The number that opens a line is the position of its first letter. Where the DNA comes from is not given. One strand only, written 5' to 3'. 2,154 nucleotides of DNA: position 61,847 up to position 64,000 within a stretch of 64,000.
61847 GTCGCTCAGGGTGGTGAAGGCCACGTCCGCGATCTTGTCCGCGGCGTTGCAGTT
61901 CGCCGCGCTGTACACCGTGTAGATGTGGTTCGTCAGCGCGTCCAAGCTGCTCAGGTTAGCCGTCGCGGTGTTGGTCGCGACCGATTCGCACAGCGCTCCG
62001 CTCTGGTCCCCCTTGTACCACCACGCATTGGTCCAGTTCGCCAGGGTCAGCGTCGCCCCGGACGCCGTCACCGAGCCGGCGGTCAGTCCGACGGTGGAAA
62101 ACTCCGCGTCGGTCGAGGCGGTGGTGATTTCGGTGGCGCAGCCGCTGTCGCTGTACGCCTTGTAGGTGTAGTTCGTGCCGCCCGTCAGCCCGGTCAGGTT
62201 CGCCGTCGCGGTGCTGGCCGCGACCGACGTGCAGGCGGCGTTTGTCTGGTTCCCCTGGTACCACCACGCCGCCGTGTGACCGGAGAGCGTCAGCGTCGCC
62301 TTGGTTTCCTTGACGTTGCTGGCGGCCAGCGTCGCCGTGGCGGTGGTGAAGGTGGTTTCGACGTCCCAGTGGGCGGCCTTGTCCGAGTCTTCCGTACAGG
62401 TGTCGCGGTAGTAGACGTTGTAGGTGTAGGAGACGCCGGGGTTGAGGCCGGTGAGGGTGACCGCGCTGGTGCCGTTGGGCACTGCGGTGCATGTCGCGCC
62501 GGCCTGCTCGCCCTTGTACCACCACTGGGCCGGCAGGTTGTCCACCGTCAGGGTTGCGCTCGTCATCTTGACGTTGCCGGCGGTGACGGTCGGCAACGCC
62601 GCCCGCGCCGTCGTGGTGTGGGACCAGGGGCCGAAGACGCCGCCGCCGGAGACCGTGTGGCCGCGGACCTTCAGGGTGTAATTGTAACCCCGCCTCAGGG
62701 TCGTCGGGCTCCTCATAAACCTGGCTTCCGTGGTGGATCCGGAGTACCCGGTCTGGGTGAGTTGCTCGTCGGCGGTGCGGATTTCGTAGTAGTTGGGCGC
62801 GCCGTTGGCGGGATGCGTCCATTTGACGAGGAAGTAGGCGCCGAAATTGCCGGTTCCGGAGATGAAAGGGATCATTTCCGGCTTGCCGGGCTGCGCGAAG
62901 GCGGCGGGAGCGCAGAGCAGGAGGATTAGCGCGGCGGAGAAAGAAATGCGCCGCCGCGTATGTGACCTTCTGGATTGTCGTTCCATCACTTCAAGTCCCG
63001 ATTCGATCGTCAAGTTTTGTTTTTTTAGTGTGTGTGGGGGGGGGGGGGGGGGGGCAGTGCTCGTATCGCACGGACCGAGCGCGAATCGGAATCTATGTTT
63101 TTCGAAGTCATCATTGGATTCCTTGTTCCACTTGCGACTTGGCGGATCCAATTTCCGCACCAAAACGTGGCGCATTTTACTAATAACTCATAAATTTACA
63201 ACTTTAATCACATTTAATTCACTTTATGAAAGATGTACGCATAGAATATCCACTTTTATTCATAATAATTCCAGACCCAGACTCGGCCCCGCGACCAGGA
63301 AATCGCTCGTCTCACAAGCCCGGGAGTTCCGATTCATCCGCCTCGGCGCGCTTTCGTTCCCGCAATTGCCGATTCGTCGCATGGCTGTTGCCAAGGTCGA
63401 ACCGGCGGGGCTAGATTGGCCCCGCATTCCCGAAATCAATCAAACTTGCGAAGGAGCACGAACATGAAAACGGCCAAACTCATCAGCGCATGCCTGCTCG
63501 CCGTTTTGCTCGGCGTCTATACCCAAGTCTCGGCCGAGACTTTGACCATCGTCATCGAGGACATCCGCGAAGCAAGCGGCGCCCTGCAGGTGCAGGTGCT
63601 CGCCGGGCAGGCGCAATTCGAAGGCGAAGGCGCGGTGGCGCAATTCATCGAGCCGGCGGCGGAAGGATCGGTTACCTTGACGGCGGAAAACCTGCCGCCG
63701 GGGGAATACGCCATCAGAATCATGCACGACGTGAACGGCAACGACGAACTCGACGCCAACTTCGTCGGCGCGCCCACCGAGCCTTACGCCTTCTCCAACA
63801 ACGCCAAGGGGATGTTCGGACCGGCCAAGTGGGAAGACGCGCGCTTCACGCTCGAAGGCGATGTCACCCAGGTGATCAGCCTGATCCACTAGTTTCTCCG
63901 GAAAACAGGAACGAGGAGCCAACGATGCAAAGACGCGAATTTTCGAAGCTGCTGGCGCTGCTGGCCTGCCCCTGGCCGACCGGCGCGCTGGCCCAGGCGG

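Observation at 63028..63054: G19 homopolymer plus (GT)4 just upstream of the giant autotransporter: candidate phase-variation switch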

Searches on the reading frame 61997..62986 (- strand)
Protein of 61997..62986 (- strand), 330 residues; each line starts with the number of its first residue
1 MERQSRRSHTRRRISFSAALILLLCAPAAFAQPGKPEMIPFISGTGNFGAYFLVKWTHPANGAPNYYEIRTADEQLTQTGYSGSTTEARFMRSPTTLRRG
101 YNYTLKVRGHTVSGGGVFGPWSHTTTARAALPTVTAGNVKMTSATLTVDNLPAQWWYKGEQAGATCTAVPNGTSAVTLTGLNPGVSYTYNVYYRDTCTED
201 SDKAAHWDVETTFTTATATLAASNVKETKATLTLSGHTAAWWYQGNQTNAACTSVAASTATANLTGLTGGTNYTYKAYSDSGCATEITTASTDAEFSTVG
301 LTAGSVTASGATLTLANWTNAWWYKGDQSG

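Call 18: find_homologous_proteins(query=window:61997-62986:-)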
Query window:61997-62986:- (330 aa): 32 proteins with E <= 0.001 among 8000 candidates.
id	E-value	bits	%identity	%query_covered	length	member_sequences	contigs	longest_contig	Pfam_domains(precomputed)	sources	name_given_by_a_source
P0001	7.4e-112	392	59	58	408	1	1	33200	-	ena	-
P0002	3.4e-109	383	56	58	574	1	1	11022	-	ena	-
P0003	3.0e-81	292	58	72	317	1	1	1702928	-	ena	-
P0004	2.6e-61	226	68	34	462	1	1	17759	PF25059.2,PF00041.28,PF16656.12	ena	-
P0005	1.2e-60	224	34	99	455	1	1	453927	PF00041.28,PF16656.12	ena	-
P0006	7.8e-54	202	50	63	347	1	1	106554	PF00041.28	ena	-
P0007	3.4e-52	196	46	59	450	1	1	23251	PF00041.28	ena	-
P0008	1.6e-51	194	51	65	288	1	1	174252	-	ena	-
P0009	4.7e-51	192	42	58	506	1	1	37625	-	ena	-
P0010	2.7e-49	187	55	36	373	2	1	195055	PF16656.12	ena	-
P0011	2.2e-48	184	55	36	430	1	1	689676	-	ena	-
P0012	4.3e-45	173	55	36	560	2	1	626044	PF25059.2,PF00041.28,PF16656.12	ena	-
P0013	7.3e-43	165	42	53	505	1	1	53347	PF00041.28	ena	-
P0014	5.7e-42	163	64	34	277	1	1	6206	-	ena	-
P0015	1.1e-40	158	46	53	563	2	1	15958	-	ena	-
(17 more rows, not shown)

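Call 20: find_encoding_contigs(protein=P0003, flank=10000, max_places=3)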
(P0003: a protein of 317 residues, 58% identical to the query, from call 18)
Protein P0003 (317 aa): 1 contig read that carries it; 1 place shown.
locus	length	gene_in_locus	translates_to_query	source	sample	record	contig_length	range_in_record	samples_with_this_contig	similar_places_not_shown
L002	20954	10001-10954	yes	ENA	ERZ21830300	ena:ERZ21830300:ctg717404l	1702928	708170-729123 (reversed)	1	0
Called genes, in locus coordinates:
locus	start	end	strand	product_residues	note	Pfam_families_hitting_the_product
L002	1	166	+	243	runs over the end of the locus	PF14348:DtrJ-like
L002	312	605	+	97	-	-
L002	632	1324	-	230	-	PF12796:Ank_2, PF13606:Ank_3 (faint), PF13637:Ank_4 (faint), PF13857:Ank_5 (weak), PF12796:Ank_2, PF13857:Ank_5 (weak), PF00023:Ank (weak)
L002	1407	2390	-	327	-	-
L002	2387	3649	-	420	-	PF25182:NonGDSL, PF00657:Lipase_GDSL, PF13472:Lipase_GDSL_2, PF00023:Ank (faint), PF12796:Ank_2, PF13857:Ank_5, PF12796:Ank_2, PF13857:Ank_5 (weak), +2 more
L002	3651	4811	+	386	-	PF13173:AAA_14, PF13635:DUF4143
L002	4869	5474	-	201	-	PF19570:DUF6088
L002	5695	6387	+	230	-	PF00005:ABC_tran, PF02463:SMC_N (faint)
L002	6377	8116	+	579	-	PF02687:FtsX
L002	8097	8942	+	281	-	PF02687:FtsX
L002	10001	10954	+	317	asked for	-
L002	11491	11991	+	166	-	PF00041:fn3 (weak), PF25059:FN3_DSCAM-DSCAML_C (weak)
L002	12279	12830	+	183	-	PF25059:FN3_DSCAM-DSCAML_C (faint), PF00041:fn3 (weak)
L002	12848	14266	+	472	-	PF00041:fn3 (weak), PF25059:FN3_DSCAM-DSCAML_C (faint), PF00041:fn3 (weak)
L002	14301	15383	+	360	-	-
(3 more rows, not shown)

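Call 21: find_encoding_contigs(protein=P0006, flank=10000, max_places=3)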
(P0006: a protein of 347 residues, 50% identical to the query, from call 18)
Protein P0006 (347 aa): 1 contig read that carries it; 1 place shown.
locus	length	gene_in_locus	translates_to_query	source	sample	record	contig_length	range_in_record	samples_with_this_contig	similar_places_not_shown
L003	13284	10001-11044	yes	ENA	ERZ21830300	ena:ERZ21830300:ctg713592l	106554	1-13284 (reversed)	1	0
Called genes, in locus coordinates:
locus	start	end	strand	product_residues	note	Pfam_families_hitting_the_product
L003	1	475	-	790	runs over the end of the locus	-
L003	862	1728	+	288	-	PF04909:Amidohydro_2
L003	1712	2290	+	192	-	PF03167:UDG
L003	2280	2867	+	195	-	PF02834:LigT_PEase, PF13563:2_5_RNA_ligase2, PF02834:LigT_PEase (weak)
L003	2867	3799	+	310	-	PF00730:HhH-GPD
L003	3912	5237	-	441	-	PF02881:SRP54_N, PF00448:SRP54, PF02978:SRP_SPB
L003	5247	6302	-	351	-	PF12679:ABC2_membrane_2, PF12698:ABC2_membrane_3, PF01061:ABC2_membrane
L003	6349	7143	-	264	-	PF00005:ABC_tran, PF02463:SMC_N (faint), PF13304:AAA_21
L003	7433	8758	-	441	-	PF05977:MFS_3, PF07690:MFS_1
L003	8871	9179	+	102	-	-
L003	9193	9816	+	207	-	PF10097:DUF2335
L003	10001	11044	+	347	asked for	PF00041:fn3 (faint)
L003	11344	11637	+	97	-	-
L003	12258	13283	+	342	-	?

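Call 22: find_encoding_contigs(protein=P0008, flank=10000, max_places=3)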
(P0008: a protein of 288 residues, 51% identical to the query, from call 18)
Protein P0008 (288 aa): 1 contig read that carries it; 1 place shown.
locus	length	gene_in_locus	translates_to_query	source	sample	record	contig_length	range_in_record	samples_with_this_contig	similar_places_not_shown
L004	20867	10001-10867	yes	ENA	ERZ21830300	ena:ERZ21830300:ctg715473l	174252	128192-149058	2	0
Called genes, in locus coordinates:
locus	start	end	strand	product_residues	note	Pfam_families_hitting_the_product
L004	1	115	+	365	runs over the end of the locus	PF00528:BPD_transp_1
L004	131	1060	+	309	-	PF00528:BPD_transp_1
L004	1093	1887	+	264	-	PF02463:SMC_N (weak), PF00005:ABC_tran, PF13304:AAA_21 (faint)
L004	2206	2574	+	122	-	PF00111:Fer2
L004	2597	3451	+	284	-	PF00459:Inositol_P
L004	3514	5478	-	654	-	PF02518:HATPase_c, PF13589:HATPase_c_3, PF00183:HSP90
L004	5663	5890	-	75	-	PF13237:Fer4_10 (faint), PF14697:Fer4_21 (faint), PF12838:Fer4_7 (weak), PF12797:Fer4_2 (weak)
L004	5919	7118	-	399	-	PF13393:tRNA-synt_His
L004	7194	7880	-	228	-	PF11536:DUF3226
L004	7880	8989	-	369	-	PF02463:SMC_N (weak), PF11398:DUF2813 (faint), PF13175:AAA_15, PF13304:AAA_21, PF13175:AAA_15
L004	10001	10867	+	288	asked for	-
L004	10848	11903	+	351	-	PF00041:fn3, PF16656:Pur_ac_phosph_N (faint), PF23376:Fn3_VIN3 (faint), PF25059:FN3_DSCAM-DSCAML_C (faint), PF00041:fn3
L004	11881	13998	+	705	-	PF03797:Autotransporter (weak), PF13505:OMP_b-brl (faint)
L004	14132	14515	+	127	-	PF14251:PterinBD-DUF4346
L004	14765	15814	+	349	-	PF01118:Semialdhyde_dh, PF02774:Semialdhyde_dhC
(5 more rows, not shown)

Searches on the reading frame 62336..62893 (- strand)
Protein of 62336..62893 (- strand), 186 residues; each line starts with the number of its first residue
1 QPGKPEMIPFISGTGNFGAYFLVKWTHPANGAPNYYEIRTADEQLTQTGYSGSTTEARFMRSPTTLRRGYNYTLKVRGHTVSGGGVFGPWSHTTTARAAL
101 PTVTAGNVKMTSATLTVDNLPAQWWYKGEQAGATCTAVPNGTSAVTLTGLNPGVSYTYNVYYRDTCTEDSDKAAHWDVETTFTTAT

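Call 31: find_related_loci(query=A2, collection=genome_contigs, flank=6000)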
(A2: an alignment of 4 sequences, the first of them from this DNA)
Query A2 (186 aa) in genome_contigs; peptide patterns used: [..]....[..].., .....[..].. (x = any residue, [..] = any of these).
67 stretches matched a pattern, but none encodes a relative of the query by tblastn (E <= 1e-3).
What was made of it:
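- Tried and rejected: A genome_contigs scan with an N-terminal-domain profile found nothing (call 31).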

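Call 32: find_homologous_proteins(query=A2)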
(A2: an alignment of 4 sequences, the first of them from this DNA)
Query A2 (4 sequences) (186 aa, profile of the alignment): 7 proteins with E <= 0.001 among 8000 candidates.
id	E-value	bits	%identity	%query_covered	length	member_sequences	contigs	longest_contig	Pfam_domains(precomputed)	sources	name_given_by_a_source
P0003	5.3e-99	348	64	99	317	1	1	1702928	-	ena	-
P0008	3.1e-91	323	50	99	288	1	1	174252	-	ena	-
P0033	1.3e-27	115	39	34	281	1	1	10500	-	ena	-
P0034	8.5e-10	57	48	32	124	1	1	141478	-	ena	-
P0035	2.2e-7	49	41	35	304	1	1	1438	-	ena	-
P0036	3.4e-7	49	47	20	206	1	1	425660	-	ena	-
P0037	2.1e-6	46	43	35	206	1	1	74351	-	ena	-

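Call 34: find_encoding_contigs(protein=P0034, flank=6000, max_places=3)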
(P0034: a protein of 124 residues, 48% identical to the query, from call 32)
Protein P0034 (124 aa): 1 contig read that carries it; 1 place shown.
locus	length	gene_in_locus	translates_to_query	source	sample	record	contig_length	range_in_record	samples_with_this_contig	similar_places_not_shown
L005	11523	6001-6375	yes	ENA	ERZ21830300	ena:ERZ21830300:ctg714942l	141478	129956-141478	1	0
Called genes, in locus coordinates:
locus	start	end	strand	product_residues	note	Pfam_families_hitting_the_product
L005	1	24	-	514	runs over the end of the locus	PF20687:CsoSCA_N, PF20686:CsoSCA_cat, PF08936:CsoSCA_C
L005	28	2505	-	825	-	PF12288:CsoS2_M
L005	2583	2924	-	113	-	PF00101:RuBisCO_small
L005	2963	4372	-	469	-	PF02788:RuBisCO_large_N, PF00016:RuBisCO_large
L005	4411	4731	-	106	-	PF00936:BMC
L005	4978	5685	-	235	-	PF27545:CsoS1D_N, PF00936:BMC (faint)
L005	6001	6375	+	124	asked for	-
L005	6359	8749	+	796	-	PF16656:Pur_ac_phosph_N (faint), PF23376:Fn3_VIN3 (faint), PF25059:FN3_DSCAM-DSCAML_C (faint), PF00041:fn3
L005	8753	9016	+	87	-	-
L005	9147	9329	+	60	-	-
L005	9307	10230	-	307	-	PF19327:Ap4A_phos_N, PF09830:ATP_transf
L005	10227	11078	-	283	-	PF02567:PhzC-PhzF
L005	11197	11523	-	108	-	?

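Call 35: find_encoding_contigs(protein=P0036, flank=6000, max_places=3)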
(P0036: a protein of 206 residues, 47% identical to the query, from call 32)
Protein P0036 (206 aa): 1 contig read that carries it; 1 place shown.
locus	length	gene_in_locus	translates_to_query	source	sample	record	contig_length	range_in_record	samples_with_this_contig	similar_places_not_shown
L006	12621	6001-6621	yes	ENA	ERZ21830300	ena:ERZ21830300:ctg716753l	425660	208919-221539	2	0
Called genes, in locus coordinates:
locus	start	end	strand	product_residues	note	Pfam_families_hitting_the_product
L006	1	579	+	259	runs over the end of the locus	-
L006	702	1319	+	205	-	PF04131:NanE, PF01070:FMN_dh (weak), PF00478:IMPDH (faint), PF01207:Dus (weak)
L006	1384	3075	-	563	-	PF00118:Cpn60_TCP1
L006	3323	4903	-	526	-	-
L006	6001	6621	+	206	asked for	-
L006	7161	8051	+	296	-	PF16656:Pur_ac_phosph_N (faint), PF28033:Fn3_ROS1 (faint), PF01108:Tissue_fac (faint), PF16323:DUF4959 (faint), PF00041:fn3, PF25059:FN3_DSCAM-DSCAML_C (weak), PF00041:fn3, PF25059:FN3_DSCAM-DSCAML_C (weak)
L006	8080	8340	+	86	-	-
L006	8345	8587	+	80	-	-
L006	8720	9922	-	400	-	PF07690:MFS_1, PF06779:MFS_4 (weak), PF07690:MFS_1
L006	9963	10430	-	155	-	PF02391:MoaE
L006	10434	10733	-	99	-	PF02597:ThiS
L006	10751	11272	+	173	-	PF00994:MoCF_biosynth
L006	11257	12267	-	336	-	PF04055:Radical_SAM, PF06463:Mob_synth_C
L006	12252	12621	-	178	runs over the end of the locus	PF12804:NTP_transf_3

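Call 81: search_protein_representatives(alignment_id=A2)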
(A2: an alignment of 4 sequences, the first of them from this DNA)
Query: 4 sequences, 187 profile positions. Proteins with E-value up to 0.001 (for the whole library): 894; up to 1e-10: 526; up to 1e-30: 189. The best 150 are listed.
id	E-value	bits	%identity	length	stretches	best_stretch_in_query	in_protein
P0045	5.9e-284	949.2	-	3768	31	22-167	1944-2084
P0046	3.7e-281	940.1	-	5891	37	100-169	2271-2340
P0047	1.1e-262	879.9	-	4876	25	95-174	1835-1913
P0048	3.1e-200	676.3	-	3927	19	2-176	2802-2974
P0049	2.9e-173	588.3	-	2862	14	2-175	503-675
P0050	1.4e-172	586.1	-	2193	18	104-174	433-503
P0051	3.4e-165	562.0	-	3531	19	23-170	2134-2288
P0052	8.7e-164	557.4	-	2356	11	2-187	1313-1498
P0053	7.8e-156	531.5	-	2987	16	96-168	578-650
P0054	5.3e-155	528.8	-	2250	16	21-177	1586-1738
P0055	1.7e-154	527.2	-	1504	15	96-175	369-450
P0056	9.7e-152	518.2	-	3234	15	2-170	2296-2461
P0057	1.2e-149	511.4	-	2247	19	93-171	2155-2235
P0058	1.6e-145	497.9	-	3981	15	60-175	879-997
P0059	6.6e-141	482.8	-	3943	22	18-176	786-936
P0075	4.5e-97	339.9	-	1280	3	2-186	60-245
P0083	4.7e-85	300.8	-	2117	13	3-169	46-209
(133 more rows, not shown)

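Call 84: find_encoding_contigs(protein=P0083, flank=3000, max_places=4)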
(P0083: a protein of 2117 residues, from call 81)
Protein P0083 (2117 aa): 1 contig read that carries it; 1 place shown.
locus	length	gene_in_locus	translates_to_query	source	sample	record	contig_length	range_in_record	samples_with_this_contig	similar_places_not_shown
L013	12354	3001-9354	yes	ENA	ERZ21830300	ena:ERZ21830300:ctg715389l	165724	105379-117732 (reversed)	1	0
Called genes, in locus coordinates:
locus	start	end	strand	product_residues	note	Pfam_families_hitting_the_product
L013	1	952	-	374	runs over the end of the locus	-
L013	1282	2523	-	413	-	PF07690:MFS_1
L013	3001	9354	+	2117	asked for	PF16656:Pur_ac_phosph_N (faint), PF25059:FN3_DSCAM-DSCAML_C (faint), PF23376:Fn3_VIN3 (faint), PF25814:fn3_SORL1 (faint), PF00041:fn3, PF10179:NDNF (faint), PF23608:Ig_ILCR1 (faint), PF00041:fn3, +2 more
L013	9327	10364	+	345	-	-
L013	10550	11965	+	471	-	PF13701:DDE_Tnp_1_4, PF01609:DDE_Tnp_1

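Call 85: find_encoding_contigs(protein=P0075, flank=3000, max_places=4)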
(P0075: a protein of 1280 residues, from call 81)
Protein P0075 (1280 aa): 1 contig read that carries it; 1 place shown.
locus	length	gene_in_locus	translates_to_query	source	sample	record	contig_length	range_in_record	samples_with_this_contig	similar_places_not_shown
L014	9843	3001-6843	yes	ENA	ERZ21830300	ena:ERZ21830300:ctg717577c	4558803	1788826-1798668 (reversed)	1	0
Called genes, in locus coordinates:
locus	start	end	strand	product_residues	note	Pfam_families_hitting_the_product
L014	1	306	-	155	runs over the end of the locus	PF13432:TPR_16 (weak), PF13414:TPR_11 (faint), PF13431:TPR_17 (faint), PF00515:TPR_1 (weak), PF07719:TPR_2, PF13181:TPR_8 (weak), PF13428:TPR_14 (weak)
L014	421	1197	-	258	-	PF00753:Lactamase_B, PF16123:HAGH_C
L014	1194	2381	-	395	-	PF04909:Amidohydro_2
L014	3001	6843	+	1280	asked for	PF00041:fn3 (faint), PF05345:He_PIG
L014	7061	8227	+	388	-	PF01306:LacY_symp (faint), PF07690:MFS_1, PF12832:MFS_1_like, PF00083:Sugar_tr, PF05977:MFS_3 (faint), PF07690:MFS_1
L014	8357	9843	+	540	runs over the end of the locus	PF00916:Sulfate_transp, PF01740:STAS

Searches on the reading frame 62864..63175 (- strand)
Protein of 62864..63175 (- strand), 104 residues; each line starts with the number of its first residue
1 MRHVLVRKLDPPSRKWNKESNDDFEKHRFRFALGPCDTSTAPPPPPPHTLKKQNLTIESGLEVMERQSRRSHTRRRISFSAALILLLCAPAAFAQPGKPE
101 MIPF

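Call 73: search_protein_families(library=pfam, proteins=[window:62864-63175:-], max_evalue=10)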
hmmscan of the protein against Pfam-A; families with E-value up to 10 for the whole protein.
seq(104 aa): 0 families
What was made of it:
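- Tried and rejected: ESPR motif: none (call 73).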

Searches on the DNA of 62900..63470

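Call 66: search_rna_families(source=window, start=62900, end=63470, threshold=evalue, max_evalue=1)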
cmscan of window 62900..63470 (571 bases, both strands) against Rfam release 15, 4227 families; matches with E-value up to 1: 2.
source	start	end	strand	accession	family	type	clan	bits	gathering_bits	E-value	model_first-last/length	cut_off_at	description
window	63114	63273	-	RF01295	SCARNA7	Gene; snRNA; snoRNA; scaRNA;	-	14.2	65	0.26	1-330/330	no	Small Cajal body-specific RNA 7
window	63281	63342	-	RF01138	sR23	Gene; snRNA; snoRNA; CD-box;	-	13.8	45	0.63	1-54/54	no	Small nucleolar RNA sR23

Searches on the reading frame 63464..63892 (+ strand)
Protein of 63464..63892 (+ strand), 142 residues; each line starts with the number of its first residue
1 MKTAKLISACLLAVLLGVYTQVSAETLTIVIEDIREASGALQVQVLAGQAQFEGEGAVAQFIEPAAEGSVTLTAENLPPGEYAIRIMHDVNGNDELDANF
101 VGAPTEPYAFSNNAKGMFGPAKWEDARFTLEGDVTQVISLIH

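Call 8: search_protein_families(library=pfam, proteins=[window:63464-63892:+], max_evalue=0.01)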
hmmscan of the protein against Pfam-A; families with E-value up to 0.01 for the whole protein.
window:63464-63892:+ (142 aa): 1 family
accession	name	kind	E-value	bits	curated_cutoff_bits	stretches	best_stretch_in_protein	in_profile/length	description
PF09912.14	DUF2141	-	6.4e-31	107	24.4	1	29-136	1-110/112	Uncharacterized protein conserved in bacteria (DUF2141)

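Call 10: find_encoding_contigs(protein=window:63464-63892:+, flank=10000, max_places=10)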
Protein window:63464-63892:+ (142 aa): no gene with exactly this product is on record in the collection.
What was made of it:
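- Tried and rejected: The exact-product look-up of the neighbouring DUF2141 gene was not on record (call 10).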

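Call 15: find_related_loci(query=window:63464-63892:+, collection=metagenome_contigs, flank=10000)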
Query window:63464-63892:+ (142 aa) in metagenome_contigs; peptide patterns used: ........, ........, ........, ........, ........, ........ (x = any residue, [..] = any of these).
248 stretches matched a pattern; 1 encode a relative of the query (tblastn E <= 1e-3); 1 distinct loci.
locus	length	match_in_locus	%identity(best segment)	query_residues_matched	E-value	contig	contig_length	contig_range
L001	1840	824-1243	79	1-140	6e-79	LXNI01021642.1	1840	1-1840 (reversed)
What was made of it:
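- Tried and rejected: The metagenome scan returned only a 79%-identical relative that lacks the whole segment (call 15).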
